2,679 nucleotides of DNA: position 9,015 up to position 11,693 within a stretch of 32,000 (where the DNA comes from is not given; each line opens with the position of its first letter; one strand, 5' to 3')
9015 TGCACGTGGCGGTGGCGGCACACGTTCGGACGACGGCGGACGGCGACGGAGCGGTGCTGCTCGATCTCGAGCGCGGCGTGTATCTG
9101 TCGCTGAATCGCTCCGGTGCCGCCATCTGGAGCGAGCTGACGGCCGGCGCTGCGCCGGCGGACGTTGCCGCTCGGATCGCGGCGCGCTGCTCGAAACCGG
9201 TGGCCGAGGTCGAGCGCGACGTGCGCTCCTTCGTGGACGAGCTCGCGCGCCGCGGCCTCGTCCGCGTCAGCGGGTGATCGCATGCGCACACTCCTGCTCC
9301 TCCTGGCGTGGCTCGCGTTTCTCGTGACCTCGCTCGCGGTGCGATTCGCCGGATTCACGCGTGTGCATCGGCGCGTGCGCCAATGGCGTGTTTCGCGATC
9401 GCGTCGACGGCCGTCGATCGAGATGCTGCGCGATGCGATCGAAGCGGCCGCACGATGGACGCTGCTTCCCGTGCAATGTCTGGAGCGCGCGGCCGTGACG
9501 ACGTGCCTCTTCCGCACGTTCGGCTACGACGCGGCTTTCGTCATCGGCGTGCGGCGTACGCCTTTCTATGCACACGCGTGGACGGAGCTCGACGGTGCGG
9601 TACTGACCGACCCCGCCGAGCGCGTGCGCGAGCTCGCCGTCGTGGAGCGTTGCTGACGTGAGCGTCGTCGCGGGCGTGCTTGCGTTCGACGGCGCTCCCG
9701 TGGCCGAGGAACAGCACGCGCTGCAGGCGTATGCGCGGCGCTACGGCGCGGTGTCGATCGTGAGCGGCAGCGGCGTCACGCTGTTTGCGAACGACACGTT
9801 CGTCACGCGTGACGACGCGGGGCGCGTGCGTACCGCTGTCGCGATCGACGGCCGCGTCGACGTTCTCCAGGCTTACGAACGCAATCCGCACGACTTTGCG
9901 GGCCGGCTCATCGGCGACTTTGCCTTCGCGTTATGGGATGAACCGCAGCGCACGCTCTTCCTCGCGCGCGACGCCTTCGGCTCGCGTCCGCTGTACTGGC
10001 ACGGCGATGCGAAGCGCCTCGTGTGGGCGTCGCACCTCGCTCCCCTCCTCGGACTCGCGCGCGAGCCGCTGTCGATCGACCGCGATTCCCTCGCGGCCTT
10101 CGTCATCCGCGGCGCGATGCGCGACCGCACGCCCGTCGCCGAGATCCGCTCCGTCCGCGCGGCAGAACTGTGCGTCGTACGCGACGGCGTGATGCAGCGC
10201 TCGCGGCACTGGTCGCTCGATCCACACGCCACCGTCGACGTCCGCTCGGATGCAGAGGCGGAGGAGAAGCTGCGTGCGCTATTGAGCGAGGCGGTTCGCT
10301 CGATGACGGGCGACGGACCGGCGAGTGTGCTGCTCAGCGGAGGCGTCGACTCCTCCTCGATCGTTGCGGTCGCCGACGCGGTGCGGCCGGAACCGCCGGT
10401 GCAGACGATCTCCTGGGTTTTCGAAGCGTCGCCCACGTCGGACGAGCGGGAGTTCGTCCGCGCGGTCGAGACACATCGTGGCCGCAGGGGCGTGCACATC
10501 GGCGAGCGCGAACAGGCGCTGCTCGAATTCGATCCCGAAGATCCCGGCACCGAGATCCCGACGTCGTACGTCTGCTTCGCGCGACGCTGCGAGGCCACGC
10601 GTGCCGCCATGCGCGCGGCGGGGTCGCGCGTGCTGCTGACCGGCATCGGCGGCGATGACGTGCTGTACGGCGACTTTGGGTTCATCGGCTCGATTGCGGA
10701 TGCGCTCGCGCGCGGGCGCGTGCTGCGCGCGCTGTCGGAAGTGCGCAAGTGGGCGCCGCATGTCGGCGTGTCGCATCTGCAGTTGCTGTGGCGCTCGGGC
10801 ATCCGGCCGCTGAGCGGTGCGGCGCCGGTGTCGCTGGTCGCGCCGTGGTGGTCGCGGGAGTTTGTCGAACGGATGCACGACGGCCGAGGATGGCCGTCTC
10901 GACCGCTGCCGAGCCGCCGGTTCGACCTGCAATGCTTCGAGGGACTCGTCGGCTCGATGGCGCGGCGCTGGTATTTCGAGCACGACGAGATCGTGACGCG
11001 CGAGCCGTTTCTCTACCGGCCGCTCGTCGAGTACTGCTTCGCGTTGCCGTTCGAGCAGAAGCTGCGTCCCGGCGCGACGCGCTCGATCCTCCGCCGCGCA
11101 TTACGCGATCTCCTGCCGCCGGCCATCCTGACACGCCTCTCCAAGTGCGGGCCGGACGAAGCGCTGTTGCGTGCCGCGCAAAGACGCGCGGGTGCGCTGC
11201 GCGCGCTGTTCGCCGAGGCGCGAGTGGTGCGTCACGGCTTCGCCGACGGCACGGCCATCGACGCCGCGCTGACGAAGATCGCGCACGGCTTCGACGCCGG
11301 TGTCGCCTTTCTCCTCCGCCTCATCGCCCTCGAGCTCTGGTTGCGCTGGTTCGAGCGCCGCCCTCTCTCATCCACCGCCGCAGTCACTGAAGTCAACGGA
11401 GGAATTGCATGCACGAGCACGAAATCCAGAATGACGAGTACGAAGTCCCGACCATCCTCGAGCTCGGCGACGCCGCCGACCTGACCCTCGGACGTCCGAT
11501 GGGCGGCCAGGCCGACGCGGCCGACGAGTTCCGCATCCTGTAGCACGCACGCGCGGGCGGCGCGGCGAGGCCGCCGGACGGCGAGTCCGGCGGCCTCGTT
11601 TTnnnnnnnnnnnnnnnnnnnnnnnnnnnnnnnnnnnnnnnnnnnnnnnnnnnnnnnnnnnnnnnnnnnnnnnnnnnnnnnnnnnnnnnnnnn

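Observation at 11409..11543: Hidden 44-aa precursor with a textbook lasso leader motif; predicted core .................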

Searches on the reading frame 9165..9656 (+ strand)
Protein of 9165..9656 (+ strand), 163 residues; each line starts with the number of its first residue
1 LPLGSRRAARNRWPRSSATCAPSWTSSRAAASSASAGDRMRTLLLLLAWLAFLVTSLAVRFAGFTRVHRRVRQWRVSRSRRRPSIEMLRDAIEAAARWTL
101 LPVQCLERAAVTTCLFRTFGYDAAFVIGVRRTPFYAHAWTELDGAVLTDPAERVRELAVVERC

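Call 5: search_protein_families(library=pfam, proteins=[window:9165-9656:+], max_evalue=0.01)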
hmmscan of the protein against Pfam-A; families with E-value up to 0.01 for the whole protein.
window:9165-9656:+ (163 aa): 2 families
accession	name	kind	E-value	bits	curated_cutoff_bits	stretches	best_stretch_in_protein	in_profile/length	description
PF13471.12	Transglut_core3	-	6.8e-22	78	26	1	54-160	4-115/117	Transglutaminase-like superfamily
PF01841.26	Transglut_core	-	0.00033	21.3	23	1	103-141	52-95/108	Transglutaminase-like superfamily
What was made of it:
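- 9282..9656 (+): B2: transglutaminase-like cysteine leader peptidase (124 aa). Pfam Transglut_core3 scores 78 bits (call 5).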

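Call 7: search_protein_families(library=ncbifam, proteins=[window:9165-9656:+], max_evalue=1)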
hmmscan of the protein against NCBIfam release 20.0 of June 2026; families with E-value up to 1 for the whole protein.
window:9165-9656:+ (163 aa): 3 families
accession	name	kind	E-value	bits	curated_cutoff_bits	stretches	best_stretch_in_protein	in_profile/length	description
NF033537.1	lasso_biosyn_B2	equivalog_domain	1.9e-20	73.6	33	1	42-159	7-128/132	lasso peptide biosynthesis B2 protein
NF050162.1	chryseo_ChrI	equivalog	0.057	13.4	275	1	38-101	78-138/162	chryseobasin maturation helper ChrI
NF006245.0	PRK08383.1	subfamily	0.12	12.3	192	1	37-101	50-113/168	putative monovalent cation/H+ antiporter subunit E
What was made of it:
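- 9282..9656 (+): NCBIfam NF033537 lasso_biosyn_B2 scores 73.6 bits against a cutoff of 33 (call 7).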

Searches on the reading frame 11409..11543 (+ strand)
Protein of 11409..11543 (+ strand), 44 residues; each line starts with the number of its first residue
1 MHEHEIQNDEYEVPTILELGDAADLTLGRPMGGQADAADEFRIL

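Call 5: search_protein_families(library=pfam, proteins=[window:11409-11543:+], max_evalue=0.01)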
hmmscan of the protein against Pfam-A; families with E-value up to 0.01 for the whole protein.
window:11409-11543:+ (44 aa): 1 family
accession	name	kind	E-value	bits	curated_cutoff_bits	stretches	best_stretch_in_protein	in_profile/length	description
PF19399.4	DUF5974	-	5.8e-05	23.4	38.5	1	9-41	2-34/38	Family of unknown function (DUF5974)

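Call 7: search_protein_families(library=ncbifam, proteins=[window:11409-11543:+], max_evalue=1)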
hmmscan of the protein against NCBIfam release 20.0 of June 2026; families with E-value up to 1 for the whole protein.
window:11409-11543:+ (44 aa): 2 families
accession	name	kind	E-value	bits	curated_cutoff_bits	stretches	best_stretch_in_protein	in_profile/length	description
NF033521.1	lasso_leader_L3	domain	1.6e-05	24.6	19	1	11-30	1-20/20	lasso RiPP family leader peptide-containing protein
NF033525.2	lasso_albusnod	subfamily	0.00029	21.1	30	1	7-32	10-34/44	albusnodin family lasso peptide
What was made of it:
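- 11409..11489 (+): Leader peptide (27 aa), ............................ YxxPxI occupies -17..-12 (nt 11439-11456) and Thr(-2) is at 11484-11486. NF033521 lasso_leader_L3 covers residues 11-30 above its cutoff (call 7).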

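Call 9: find_homologous_proteins(query=window:11409-11540:+, max_evalue=0.01)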
Query seq(44 aa) (44 aa): 1 proteins with E <= 0.01 among 1 candidates.
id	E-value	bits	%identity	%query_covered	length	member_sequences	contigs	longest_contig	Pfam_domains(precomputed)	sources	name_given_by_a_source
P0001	2.1e-21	91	100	100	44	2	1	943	-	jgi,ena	-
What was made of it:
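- Checked: In the protein collection, the identical peptide is recorded only from JGI and ENA gene calls (call 9).
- Tried and rejected: A word-indexed search with the single peptide found only itself (call 9).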

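Call 11: find_encoding_contigs(protein=P0001, flank=10000)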
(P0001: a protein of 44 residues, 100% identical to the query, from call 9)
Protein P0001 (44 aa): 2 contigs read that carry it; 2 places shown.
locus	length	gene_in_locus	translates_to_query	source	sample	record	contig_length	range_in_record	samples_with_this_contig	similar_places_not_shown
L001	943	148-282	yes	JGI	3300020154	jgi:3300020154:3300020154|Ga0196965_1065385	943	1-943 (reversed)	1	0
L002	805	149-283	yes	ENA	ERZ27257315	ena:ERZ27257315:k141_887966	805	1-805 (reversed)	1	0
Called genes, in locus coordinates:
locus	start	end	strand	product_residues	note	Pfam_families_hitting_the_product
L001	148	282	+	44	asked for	-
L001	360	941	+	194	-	?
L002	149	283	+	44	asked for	-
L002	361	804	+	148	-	?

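Call 22: find_homologous_proteins(query=A1, max_evalue=10)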
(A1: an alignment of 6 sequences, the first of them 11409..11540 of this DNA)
Query A1 (6 sequences) (44 aa, profile of the alignment): 49 proteins with E <= 10 among 2085 candidates.
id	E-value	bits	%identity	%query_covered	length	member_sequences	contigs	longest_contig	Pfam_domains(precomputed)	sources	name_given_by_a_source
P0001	3.9e-23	99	100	100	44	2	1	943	-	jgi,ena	-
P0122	5.8e-23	98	84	100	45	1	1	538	PF19399.5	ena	-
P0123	6.2e-23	98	51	95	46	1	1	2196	-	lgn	-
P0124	3.8e-20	89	74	43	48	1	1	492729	-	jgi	jgi:hypothetical protein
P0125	9.2e-7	46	62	66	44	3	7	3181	PF19399.5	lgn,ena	-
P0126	6.8e-6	44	75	45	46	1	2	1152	PF19399.5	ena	-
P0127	1.7e-5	42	69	66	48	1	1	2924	-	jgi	jgi:hypothetical protein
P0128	7.5e-5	40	65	59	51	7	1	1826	PF19399.5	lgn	-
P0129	9.2e-5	40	52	75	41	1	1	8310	PF19399.5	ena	-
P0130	1.4e-4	39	52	66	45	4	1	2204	-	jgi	jgi:hypothetical protein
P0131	1.8e-4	39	70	45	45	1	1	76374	-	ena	-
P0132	1.9e-4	39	74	43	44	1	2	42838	-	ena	-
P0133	2.6e-4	38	54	80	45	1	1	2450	-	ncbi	-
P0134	2.6e-4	38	55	66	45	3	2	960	-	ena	-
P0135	2.7e-4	38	53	73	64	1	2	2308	-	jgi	jgi:hypothetical protein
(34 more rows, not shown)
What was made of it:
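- Tried and rejected: A profile of the six precursors worked (call 22).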

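Call 31: find_related_loci(query=A1, collection=genome_contigs, flank=4000)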
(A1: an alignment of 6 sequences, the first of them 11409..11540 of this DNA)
Query A1 (44 aa) in genome_contigs; peptide patterns used: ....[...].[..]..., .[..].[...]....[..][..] (x = any residue, [..] = any of these).
43 stretches matched a pattern; 3 encode a relative of the query (tblastn E <= 1e-3); 3 distinct loci.
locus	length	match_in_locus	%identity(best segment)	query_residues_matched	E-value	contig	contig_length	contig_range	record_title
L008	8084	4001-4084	61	10-37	7e-8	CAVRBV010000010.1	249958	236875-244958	MAG: Ilumatobacteraceae bacterium isolate MFD04944.bin.2.195 genome assembly, contig: contig_29263, whole genome shotgun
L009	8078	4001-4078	54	11-36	4e-5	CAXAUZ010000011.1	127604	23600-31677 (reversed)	MAG TPA_asm: uncultured Acidimicrobiaceae bacterium isolate ERR2752157_binner123_Refined_19 genome assembly, contig: ERZ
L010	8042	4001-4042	93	21-34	5e-5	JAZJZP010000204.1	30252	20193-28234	MAG: Pseudomonadota bacterium isolate ADI_H2L1_1_122_18_3-bin026 ADIH2L11_B026_0_000000000204, whole genome shotgun sequ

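Call 32: search_protein_representatives(protein=window:11409-11540:+)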
Query: 44 residues. Proteins with E-value up to 0.001 (for the whole library): 3; up to 1e-10: 1; up to 1e-30: 0. The best 3 are listed.
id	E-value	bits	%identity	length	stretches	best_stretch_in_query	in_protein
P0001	6.5e-22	90.7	100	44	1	1-44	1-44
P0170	3.8e-07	45.4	-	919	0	-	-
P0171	5.6e-04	35.7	56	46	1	7-40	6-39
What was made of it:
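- Tried and rejected: An exhaustive phmmer search of 1.84 billion representatives gave only three hits at E <= 0.001, one of them the peptide itself (call 32).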
